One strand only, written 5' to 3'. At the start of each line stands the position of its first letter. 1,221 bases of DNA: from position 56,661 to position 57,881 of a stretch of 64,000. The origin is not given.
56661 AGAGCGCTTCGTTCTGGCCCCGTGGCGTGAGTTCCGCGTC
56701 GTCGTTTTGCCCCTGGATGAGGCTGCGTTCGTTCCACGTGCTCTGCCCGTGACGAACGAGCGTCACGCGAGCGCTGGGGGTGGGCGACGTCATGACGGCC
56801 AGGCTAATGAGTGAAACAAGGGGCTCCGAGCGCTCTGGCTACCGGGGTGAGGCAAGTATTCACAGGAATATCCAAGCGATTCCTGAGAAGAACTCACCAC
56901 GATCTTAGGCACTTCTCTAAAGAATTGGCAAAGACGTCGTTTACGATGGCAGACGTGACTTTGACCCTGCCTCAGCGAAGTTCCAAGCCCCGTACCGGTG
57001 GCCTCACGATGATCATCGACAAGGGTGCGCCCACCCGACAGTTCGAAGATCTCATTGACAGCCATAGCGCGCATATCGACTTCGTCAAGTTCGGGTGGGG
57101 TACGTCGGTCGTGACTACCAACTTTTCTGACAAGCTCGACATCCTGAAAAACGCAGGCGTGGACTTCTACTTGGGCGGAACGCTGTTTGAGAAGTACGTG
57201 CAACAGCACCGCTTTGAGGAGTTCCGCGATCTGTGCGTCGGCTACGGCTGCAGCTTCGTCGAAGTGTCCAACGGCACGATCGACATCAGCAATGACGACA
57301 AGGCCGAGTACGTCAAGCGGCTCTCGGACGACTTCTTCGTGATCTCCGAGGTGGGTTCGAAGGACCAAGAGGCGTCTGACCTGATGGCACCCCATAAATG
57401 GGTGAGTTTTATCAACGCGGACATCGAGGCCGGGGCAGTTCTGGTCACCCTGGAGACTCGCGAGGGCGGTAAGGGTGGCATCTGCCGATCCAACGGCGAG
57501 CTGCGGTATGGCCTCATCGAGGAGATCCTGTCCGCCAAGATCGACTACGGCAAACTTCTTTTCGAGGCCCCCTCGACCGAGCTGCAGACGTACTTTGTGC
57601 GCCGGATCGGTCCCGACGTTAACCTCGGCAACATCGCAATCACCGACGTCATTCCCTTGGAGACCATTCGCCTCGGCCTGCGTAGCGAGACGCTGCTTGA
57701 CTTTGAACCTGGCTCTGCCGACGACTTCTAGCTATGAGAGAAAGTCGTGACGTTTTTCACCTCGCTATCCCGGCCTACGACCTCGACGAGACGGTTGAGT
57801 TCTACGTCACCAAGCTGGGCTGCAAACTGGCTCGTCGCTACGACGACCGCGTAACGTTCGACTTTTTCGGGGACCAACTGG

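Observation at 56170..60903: Uncharacterised ComA (phosphosulfolactate synthase) - VOC - adenylating enzyme - AT3 acyltransferase cluster, divergent from a histidine phosphatase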

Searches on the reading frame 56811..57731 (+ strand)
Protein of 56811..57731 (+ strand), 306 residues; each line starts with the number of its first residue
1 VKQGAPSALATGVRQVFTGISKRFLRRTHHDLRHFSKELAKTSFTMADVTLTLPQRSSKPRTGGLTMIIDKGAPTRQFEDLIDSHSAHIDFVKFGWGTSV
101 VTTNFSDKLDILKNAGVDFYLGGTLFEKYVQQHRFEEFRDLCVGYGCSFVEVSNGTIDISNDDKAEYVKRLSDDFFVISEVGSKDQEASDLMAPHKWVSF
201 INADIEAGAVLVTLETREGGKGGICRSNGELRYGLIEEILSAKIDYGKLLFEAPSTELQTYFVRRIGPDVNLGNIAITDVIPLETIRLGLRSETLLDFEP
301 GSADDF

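Call 3: search_protein_families(library=pfam, proteins=[window:56811-57731:+], max_evalue=0.01)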
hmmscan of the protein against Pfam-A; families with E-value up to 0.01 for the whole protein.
window:56811-57731:+ (306 aa): 1 family
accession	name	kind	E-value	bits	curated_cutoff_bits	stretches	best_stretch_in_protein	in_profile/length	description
PF02679.21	ComA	-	1.2e-80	271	25.2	1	54-292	1-242/243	(2R)-phospho-3-sulfolactate synthase (ComA)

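Call 4: search_protein_families(library=ncbifam, proteins=[window:56811-57731:+], max_evalue=0.01)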
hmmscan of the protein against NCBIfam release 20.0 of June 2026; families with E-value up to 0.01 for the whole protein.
window:56811-57731:+ (306 aa): 1 family
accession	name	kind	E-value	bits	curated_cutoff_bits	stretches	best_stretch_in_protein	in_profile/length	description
TIGR03849.2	arch_ComA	equivalog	4.2e-67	226.1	280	1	59-295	2-240/241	phosphosulfolactate synthase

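Call 5: find_homologous_proteins(query=window:56946-57731:+)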
Query window:56946-57731:+ (261 aa): 7997 proteins with E <= 0.001 among 8000 candidates; the best 120 are listed.
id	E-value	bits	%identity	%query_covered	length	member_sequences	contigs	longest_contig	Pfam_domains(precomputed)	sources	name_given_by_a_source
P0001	2.4e-167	573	98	100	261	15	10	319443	PF02679.22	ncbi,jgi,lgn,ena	jgi:phosphosulfolactate synthase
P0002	1.7e-160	550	94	100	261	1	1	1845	PF02679.22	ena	-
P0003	1.3e-159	547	93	100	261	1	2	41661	PF02679.22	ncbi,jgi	ncbi:MAG: phosphosulfolactate synthase [Acidimicrobiales bacterium]|jgi:phosphosulfolactate synthase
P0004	5.6e-158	542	94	99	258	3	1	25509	PF02679.22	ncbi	ncbi:MAG: phosphosulfolactate synthase [Acidimicrobiales bacterium]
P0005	5.8e-154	529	91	99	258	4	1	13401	PF02679.22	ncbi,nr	ncbi:MAG TPA: phosphosulfolactate synthase [Acidimicrobiales bacterium]|nr:phosphosulfolactate synth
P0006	4.7e-153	526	91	99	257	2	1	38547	PF02679.22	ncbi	ncbi:MAG TPA: phosphosulfolactate synthase [Acidimicrobiales bacterium]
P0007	2.0e-146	504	93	92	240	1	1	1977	PF02679.22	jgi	jgi:phosphosulfolactate synthase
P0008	7.8e-133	460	78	98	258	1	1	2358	PF02679.22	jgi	-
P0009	3.1e-132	458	79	97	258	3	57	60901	PF02679.22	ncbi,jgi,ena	jgi:phosphosulfolactate synthase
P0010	2.5e-131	455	84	91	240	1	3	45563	PF02679.22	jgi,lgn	jgi:phosphosulfolactate synthase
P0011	2.9e-131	454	78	98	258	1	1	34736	PF02679.22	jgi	jgi:phosphosulfolactate synthase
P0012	3.6e-131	454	77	98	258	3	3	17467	PF02679.22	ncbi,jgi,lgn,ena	jgi:phosphosulfolactate synthase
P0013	4.6e-131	454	78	98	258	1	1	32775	PF02679.22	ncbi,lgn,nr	ncbi:MAG: Phosphosulfolactate synthase [Acidimicrobiaceae bacterium]|nr:Phosphosulfolactate synthase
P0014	7.2e-131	453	84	91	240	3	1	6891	PF02679.22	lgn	-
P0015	1.9e-130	452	76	98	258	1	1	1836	PF02679.22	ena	-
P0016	4.1e-130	451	84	91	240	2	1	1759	PF02679.22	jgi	jgi:phosphosulfolactate synthase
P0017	4.2e-130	451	78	98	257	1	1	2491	PF02679.22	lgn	-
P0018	7.6e-130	450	84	91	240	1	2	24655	PF02679.22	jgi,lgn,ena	jgi:phosphosulfolactate synthase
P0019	7.9e-130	450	77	98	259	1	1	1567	PF02679.22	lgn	-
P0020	9.3e-129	446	84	91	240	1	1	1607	PF02679.22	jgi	jgi:phosphosulfolactate synthase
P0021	9.8e-129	446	83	91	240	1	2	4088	PF02679.22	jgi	jgi:phosphosulfolactate synthase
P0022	1.5e-128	446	77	97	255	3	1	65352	PF02679.22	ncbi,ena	-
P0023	3.0e-128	445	76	98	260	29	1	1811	PF02679.22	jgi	jgi:phosphosulfolactate synthase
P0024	3.7e-128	444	83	91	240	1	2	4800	PF02679.22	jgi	jgi:phosphosulfolactate synthase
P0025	3.8e-128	444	82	91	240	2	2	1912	PF02679.22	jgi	jgi:phosphosulfolactate synthase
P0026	7.2e-128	443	76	99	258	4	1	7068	PF02679.22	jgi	jgi:phosphosulfolactate synthase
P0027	9.1e-128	443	82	91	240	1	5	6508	PF02679.22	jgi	jgi:phosphosulfolactate synthase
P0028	4.6e-127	441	83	92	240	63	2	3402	PF02679.22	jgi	jgi:phosphosulfolactate synthase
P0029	2.7e-126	438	75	98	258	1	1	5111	PF02679.22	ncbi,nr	ncbi:MAG TPA: phosphosulfolactate synthase [Acidimicrobiales bacterium]|nr:phosphosulfolactate synth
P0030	3.1e-126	438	80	92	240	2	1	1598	PF02679.22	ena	-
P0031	3.3e-126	438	76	97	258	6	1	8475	PF02679.22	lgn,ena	-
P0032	3.4e-126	438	77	97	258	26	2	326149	PF02679.22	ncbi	ncbi:MAG: phosphosulfolactate synthase [Acidimicrobiales bacterium]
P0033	8.1e-126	437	82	91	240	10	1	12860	PF02679.22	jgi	jgi:phosphosulfolactate synthase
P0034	2.4e-125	435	77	94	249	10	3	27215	PF02679.22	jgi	-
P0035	3.3e-125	435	74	97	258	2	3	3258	PF02679.22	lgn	-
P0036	4.8e-125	434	74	99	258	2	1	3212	PF02679.22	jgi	jgi:phosphosulfolactate synthase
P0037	8.3e-125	433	79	92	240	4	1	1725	PF02679.22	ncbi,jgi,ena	jgi:phosphosulfolactate synthase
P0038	1.0e-124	433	78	94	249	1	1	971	PF02679.22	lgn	-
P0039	2.7e-124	432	74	97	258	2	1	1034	PF02679.22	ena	-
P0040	3.0e-124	431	80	92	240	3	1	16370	PF02679.22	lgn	-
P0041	3.5e-124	431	74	99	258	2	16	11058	PF02679.22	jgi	jgi:phosphosulfolactate synthase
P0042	8.1e-124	430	79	92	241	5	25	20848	PF02679.22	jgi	jgi:phosphosulfolactate synthase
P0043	8.8e-124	430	74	96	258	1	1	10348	PF02679.22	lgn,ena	-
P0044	1.6e-123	429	81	91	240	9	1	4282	PF02679.22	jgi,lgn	jgi:phosphosulfolactate synthase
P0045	2.2e-123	429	75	96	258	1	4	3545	PF02679.22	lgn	-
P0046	2.9e-123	428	76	94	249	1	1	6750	PF02679.22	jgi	-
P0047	3.1e-123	428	74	98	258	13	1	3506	PF02679.22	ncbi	ncbi:MAG TPA: phosphosulfolactate synthase [Acidimicrobiales bacterium]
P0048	3.4e-123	428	72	99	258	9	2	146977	PF02679.22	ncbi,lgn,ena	-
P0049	5.5e-123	427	80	90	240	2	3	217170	PF02679.22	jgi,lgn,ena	-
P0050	6.0e-123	427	78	91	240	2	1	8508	PF02679.22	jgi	-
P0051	6.7e-123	427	78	92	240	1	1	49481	PF02679.22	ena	-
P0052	1.5e-122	426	78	93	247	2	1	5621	PF02679.22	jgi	jgi:phosphosulfolactate synthase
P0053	2.9e-122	425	77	91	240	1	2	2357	PF02679.22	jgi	jgi:phosphosulfolactate synthase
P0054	4.0e-122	424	77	91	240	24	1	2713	PF02679.22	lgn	-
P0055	5.1e-122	424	73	96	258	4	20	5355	PF02679.22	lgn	-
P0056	5.9e-122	424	78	92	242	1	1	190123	PF02679.22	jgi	jgi:phosphosulfolactate synthase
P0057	5.3e-121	421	79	90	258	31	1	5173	PF02679.22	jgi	jgi:phosphosulfolactate synthase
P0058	1.1e-120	420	76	92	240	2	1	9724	PF02679.22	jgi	jgi:phosphosulfolactate synthase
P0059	1.8e-120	419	77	90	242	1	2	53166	PF02679.22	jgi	jgi:phosphosulfolactate synthase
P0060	2.7e-120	418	74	97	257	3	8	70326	PF02679.22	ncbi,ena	-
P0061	6.5e-120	417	74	95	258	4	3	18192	PF02679.22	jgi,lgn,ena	-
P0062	7.7e-120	417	76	91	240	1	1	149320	PF02679.22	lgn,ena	-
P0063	9.5e-120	417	75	94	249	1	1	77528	PF02679.22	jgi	jgi:phosphosulfolactate synthase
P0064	2.3e-119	415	77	91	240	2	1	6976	PF02679.22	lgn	-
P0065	2.7e-119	415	76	91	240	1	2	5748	PF02679.22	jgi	jgi:phosphosulfolactate synthase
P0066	2.8e-119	415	75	92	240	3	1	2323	PF02679.22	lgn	-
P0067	3.4e-119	415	77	91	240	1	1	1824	PF02679.22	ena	-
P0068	5.4e-119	414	76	91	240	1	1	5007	PF02679.22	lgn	-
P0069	5.9e-119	414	77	91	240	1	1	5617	PF02679.22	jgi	jgi:phosphosulfolactate synthase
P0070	6.6e-119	414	75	91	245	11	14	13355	PF02679.22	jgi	jgi:phosphosulfolactate synthase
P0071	8.5e-119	414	72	97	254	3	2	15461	PF02679.22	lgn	-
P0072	9.2e-119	413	74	95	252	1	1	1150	PF02679.22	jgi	jgi:phosphosulfolactate synthase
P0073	9.3e-119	413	77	92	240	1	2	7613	PF02679.22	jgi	jgi:phosphosulfolactate synthase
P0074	1.1e-118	413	76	91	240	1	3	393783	PF02679.22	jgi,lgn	jgi:phosphosulfolactate synthase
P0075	1.3e-118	413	77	90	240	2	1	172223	PF02679.22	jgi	jgi:phosphosulfolactate synthase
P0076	1.8e-118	412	76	91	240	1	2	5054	PF02679.22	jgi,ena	-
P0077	2.1e-118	412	76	92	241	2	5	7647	PF02679.22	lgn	-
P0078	2.7e-118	412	75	91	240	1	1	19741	PF02679.22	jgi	jgi:phosphosulfolactate synthase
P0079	6.9e-118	411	76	91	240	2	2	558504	PF02679.22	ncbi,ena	-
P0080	1.7e-117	409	76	91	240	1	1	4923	PF02679.22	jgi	jgi:phosphosulfolactate synthase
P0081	2.1e-117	409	77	91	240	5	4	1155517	PF02679.22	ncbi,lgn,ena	-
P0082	4.0e-117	408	76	91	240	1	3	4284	PF02679.22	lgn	-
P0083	4.1e-117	408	72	97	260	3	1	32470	PF02679.22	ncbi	ncbi:MAG: phosphosulfolactate synthase [Acidimicrobiales bacterium]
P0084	1.0e-116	407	70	97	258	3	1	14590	PF02679.22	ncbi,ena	-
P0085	1.1e-116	407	77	90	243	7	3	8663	PF02679.22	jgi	jgi:phosphosulfolactate synthase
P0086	2.4e-116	406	76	91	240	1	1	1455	PF02679.22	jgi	jgi:phosphosulfolactate synthase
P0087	4.2e-116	405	74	92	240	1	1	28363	PF02679.22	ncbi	-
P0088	5.3e-116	404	69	96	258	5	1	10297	PF02679.22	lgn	-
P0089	5.5e-116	404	74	91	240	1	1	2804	PF02679.22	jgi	jgi:phosphosulfolactate synthase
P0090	5.5e-116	404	74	90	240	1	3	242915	PF02679.22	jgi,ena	jgi:phosphosulfolactate synthase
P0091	7.6e-116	404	76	91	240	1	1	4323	PF02679.22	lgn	-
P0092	8.3e-116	404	75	92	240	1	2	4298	PF02679.22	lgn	-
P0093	1.5e-115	403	75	90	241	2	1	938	PF02679.22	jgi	-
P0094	1.5e-115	403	76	89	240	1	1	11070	PF02679.22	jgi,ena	-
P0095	1.6e-115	403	77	91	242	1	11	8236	PF02679.22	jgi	jgi:phosphosulfolactate synthase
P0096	1.7e-115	403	75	91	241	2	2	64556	PF02679.22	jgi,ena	-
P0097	4.4e-115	401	75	91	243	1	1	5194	PF02679.22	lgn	-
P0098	4.6e-115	401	74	92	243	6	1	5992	PF02679.22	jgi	-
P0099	7.9e-115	401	76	90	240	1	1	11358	PF02679.22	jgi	-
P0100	1.9e-114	399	74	91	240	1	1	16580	PF02679.22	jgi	jgi:phosphosulfolactate synthase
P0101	2.4e-114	399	75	90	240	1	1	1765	PF02679.22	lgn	-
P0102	2.9e-114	399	73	89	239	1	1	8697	PF02679.22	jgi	jgi:phosphosulfolactate synthase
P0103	3.0e-114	399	75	90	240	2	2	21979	PF02679.22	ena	-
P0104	3.8e-114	398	74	92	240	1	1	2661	PF02679.22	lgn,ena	-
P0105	5.1e-114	398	74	92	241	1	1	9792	PF02679.22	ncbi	-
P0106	5.4e-114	398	76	90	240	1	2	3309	PF02679.22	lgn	-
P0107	3.3e-113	395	74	89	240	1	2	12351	PF02679.22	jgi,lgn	jgi:phosphosulfolactate synthase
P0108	1.0e-112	394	74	92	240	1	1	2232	PF02679.22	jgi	jgi:phosphosulfolactate synthase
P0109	1.2e-112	393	74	91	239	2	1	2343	PF02679.22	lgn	-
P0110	7.5e-112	391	68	97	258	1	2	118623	PF02679.22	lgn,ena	-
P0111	1.0e-111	390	70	96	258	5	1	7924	PF02679.22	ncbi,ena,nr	ncbi:MAG TPA: phosphosulfolactate synthase [Acidimicrobiales bacterium]|nr:phosphosulfolactate synth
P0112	1.4e-111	390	72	92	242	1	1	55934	PF02679.22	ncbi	-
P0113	4.6e-111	388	72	89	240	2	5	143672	PF02679.22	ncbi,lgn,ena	-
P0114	8.1e-111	387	74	92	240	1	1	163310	PF02679.22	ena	-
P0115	3.0e-110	386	66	97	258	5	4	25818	PF02679.22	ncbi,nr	ncbi:MAG: phosphosulfolactate synthase [Acidobacteriota bacterium]|nr:phosphosulfolactate synthase [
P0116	6.5e-110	384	73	92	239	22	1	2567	PF02679.22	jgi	jgi:phosphosulfolactate synthase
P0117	1.7e-109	383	75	89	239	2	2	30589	PF02679.22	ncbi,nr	ncbi:MAG: phosphosulfolactate synthase [Actinobacteria bacterium 21-73-9]|nr:MAG: phosphosulfolactat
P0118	4.6e-109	382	67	97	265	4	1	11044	PF02679.22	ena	-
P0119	9.1e-109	381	69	96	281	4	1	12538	PF02679.22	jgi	jgi:phosphosulfolactate synthase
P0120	1.6e-108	380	71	89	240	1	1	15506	PF02679.22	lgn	-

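Call 7: find_encoding_contigs(protein=P0001, flank=10000, max_places=4)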
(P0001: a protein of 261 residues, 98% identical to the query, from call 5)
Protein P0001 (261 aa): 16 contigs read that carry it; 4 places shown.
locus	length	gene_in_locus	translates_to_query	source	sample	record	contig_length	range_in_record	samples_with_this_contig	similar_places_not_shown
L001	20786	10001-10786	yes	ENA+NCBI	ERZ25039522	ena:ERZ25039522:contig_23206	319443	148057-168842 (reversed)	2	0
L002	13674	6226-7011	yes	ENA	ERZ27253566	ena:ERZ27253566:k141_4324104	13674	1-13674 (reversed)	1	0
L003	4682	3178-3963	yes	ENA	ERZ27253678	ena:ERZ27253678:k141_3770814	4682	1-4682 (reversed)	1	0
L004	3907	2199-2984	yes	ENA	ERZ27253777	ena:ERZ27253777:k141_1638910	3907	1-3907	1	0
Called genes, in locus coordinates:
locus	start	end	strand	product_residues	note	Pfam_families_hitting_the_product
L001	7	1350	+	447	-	PF08447:PAS_3, PF08448:PAS_4 (faint), PF08447:PAS_3, PF00990:GGDEF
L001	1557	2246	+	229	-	PF01209:Ubie_methyltran, PF05175:MTS (weak), PF07021:MetW (weak), PF08241:Methyltransf_11, PF08242:Methyltransf_12, PF13489:Methyltransf_23, PF13649:Methyltransf_25, PF13847:Methyltransf_31, +1 more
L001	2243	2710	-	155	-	PF13302:Acetyltransf_3, PF00583:Acetyltransf_1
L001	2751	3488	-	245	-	PF08713:DNA_alkylation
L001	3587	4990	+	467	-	PF00291:PALP, PF00571:CBS (weak)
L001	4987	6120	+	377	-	PF01053:Cys_Met_Meta_PP, PF00155:Aminotran_1_2 (weak)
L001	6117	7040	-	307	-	PF00106:adh_short, PF01370:Epimerase, PF13561:adh_short_C2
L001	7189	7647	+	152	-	PF00583:Acetyltransf_1, PF13673:Acetyltransf_10, PF13508:Acetyltransf_7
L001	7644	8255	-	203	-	-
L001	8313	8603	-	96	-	PF01636:APH (weak)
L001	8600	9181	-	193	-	PF01636:APH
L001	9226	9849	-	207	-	PF00300:His_Phos_1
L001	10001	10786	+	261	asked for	PF02679:ComA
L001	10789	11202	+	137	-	PF00903:Glyoxalase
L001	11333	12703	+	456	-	PF00501:AMP-binding, PF13193:AMP-binding_C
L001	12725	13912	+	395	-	PF01757:Acyl_transf_3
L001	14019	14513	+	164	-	-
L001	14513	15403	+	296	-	PF00654:Voltage_CLC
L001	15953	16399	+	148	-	PF00583:Acetyltransf_1, PF13508:Acetyltransf_7, PF13673:Acetyltransf_10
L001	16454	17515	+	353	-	PF11258:DUF3048, PF17479:DUF3048_C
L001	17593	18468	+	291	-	PF00561:Abhydrolase_1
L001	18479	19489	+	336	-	PF00491:Arginase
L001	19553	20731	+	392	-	PF06772:LtrA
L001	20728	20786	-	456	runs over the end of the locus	PF00282:Pyridoxal_deC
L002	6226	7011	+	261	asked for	PF02679:ComA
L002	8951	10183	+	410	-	PF01757:Acyl_transf_3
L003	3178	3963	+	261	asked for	PF02679:ComA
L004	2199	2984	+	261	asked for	PF02679:ComA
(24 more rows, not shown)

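Call 8: find_encoding_contigs(protein=P0081, flank=10000, max_places=3)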
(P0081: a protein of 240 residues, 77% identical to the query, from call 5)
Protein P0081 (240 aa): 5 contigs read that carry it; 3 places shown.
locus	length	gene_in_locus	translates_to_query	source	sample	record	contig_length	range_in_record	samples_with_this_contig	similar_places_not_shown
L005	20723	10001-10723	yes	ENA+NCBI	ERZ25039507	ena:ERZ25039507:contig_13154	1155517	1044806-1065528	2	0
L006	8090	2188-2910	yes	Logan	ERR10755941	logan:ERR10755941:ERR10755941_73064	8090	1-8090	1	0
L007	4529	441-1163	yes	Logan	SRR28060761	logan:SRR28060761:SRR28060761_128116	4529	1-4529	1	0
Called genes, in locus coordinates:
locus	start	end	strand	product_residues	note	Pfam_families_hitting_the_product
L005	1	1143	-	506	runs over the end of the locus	PF19290:PmbA_TldD_2nd (faint), PF01523:PmbA_TldD_1st, PF19289:PmbA_TldD_3rd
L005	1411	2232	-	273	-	PF00561:Abhydrolase_1, PF12697:Abhydrolase_6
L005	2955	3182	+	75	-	-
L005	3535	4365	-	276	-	PF00578:AhpC-TSA (weak), PF02630:SCO1-SenC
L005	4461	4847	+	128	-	PF03965:Penicillinase_R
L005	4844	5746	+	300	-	PF01435:Peptidase_M48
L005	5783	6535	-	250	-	PF09678:Caa3_CtaG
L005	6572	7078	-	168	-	PF04314:LpqE-like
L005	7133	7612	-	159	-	PF03640:Lipoprotein_15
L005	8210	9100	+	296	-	PF13472:Lipase_GDSL_2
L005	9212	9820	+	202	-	PF00300:His_Phos_1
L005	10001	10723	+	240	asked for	PF02679:ComA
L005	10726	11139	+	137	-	PF00903:Glyoxalase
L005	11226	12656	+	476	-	PF00501:AMP-binding, PF13193:AMP-binding_C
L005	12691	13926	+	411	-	PF01757:Acyl_transf_3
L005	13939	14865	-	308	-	PF13472:Lipase_GDSL_2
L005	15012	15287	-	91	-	-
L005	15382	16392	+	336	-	PF00561:Abhydrolase_1, PF12146:Hydrolase_4, PF12697:Abhydrolase_6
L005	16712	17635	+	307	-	PF00583:Acetyltransf_1, PF13673:Acetyltransf_10 (weak), PF13508:Acetyltransf_7, PF14542:Acetyltransf_CG (faint)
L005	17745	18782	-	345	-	PF04371:PAD_porph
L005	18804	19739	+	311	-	PF00795:CN_hydrolase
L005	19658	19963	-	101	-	-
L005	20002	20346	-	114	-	-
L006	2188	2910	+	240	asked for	PF02679:ComA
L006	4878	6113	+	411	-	PF01757:Acyl_transf_3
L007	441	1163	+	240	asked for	PF02679:ComA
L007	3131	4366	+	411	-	PF01757:Acyl_transf_3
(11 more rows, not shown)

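Call 10: find_related_loci(query=window:56946-57731:+, collection=genome_contigs, flank=10000)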
Query window:56946-57731:+ (261 aa) in genome_contigs; peptide patterns used: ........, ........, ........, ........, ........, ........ (x = any residue, [..] = any of these).
279 stretches matched a pattern; 201 encode a relative of the query (tblastn E <= 1e-3); the best 80 are kept; 80 distinct loci.
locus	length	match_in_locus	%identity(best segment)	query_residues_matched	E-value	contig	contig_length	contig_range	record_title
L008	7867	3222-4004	98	1-261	5e-173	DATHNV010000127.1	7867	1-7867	MAG TPA_asm: Acidimicrobiales bacterium isolate SMAG_U12667 k141_4070368, whole genome shotgun sequence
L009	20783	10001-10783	95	1-261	8e-168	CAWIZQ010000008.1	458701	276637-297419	MAG: uncultured Acidimicrobiaceae bacterium isolate MFD06092.bin.2.149 genome assembly, contig: contig_44767, whole geno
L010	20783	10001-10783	93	1-261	8e-165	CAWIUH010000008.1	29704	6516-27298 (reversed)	MAG: uncultured Acidimicrobiaceae bacterium isolate MFD01828.bin.2.59 genome assembly, contig: contig_69422, whole genom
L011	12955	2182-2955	95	4-261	7e-164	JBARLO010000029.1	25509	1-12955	MAG: Acidimicrobiales bacterium isolate MFD09904_ilm_asm_bin24 k127_233674, whole genome shotgun sequence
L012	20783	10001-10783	93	1-261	2e-163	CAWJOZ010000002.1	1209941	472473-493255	MAG: uncultured Acidimicrobiaceae bacterium isolate MFD04463.bin.1.14 genome assembly, contig: contig_34783, whole genom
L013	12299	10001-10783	90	1-261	1e-160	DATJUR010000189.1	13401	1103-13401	MAG TPA_asm: Acidimicrobiales bacterium isolate SMAG_U15051 k141_4653208, whole genome shotgun sequence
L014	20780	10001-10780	91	1-261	3e-159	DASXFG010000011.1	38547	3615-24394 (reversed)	MAG TPA_asm: Acidimicrobiales bacterium isolate SMAG_U5132 k141_553215, whole genome shotgun sequence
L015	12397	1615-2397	93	1-261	3e-165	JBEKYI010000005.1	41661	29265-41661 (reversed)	MAG: Acidimicrobiales bacterium isolate SPRUCE 671 SPRUCE_671_5, whole genome shotgun sequence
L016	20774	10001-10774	83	4-261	1e-145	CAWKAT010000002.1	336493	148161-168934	MAG: uncultured Acidimicrobiaceae bacterium isolate MFD04540.bin.1.79 genome assembly, contig: contig_10394, whole genom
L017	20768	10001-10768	82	4-259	8e-143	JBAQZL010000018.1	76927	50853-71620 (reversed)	MAG: Acidimicrobiales bacterium isolate MFD10856_ilm_asm_bin7 k127_61290, whole genome shotgun sequence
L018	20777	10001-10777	78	1-259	1e-136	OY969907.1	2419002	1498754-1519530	MAG: uncultured Acidimicrobiaceae bacterium isolate MFD00082.bin.c.3 genome assembly, chromosome: 1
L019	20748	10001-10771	79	4-260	2e-136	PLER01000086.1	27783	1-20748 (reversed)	MAG: Acidimicrobiaceae bacterium isolate bog_594 73.20110800_S3S.8_contig_6532, whole genome shotgun sequence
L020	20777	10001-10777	77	1-259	2e-136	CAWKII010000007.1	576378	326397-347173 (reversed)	MAG: uncultured Acidimicrobiaceae bacterium isolate MFD04752.bin.1.152 genome assembly, contig: contig_4891, whole genom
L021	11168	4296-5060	78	6-260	8e-136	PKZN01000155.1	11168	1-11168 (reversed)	MAG: Acidimicrobiaceae bacterium isolate bog_635 73.20111000_S3S.1_contig_5250, whole genome shotgun sequence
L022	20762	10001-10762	78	3-256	1e-135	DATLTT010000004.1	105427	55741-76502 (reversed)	MAG TPA_asm: Acidimicrobiales bacterium isolate SMAG_U13964 k141_192309, whole genome shotgun sequence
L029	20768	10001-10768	76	4-259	1e-131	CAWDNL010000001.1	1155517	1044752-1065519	MAG: uncultured Acidimicrobiaceae bacterium isolate MFD03399.bin.1.96 genome assembly, contig: contig_13154, whole genom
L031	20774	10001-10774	74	4-261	9e-129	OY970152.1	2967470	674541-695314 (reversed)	MAG: uncultured Acidimicrobiaceae bacterium isolate MFD04434.bin.c.1 genome assembly, chromosome: 1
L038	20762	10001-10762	61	1-254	1e-102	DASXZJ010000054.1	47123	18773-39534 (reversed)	MAG TPA_asm: Acidimicrobiales bacterium isolate SMAG_U4848 k141_3058264, whole genome shotgun sequence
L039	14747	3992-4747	60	4-255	1e-101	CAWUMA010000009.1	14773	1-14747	MAG: uncultured bacterium isolate SRR1522974_binner123_28_1705335408 genome assembly, contig: ERZ11849541.325, whole gen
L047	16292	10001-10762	58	1-254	1e-96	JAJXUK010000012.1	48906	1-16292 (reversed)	MAG: Actinomycetes bacterium isolate BP4.bin89 NODE_621_length_48906_cov_2.049263, whole genome shotgun sequence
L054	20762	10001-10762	57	1-254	1e-95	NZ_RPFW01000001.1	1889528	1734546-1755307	Trebonia kvetii strain 15TR583 NODE_1_length_1889528_cov_89.067929, whole genome shotgun sequence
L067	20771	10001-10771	52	1-257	4e-91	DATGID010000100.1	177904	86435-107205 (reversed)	MAG TPA_asm: Ktedonobacterales bacterium isolate SMAG_U9798 k141_995305, whole genome shotgun sequence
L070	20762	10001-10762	55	1-254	1e-90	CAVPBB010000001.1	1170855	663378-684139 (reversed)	MAG: uncultured Chloroflexia bacterium isolate MFD00031.bin.2.93 genome assembly, contig: contig_14065, whole genome sho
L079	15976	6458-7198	53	4-250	4e-88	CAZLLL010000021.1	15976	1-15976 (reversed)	MAG TPA_asm: uncultured Methylomonas sp. isolate binchicken_co53_173 genome assembly, contig: NODE_2047_length_15976_cov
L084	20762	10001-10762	50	1-254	2e-86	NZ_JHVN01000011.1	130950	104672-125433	Anoxybacillus tepidamans PS2 N667DRAFT_scaffold00010.10_C, whole genome shotgun sequence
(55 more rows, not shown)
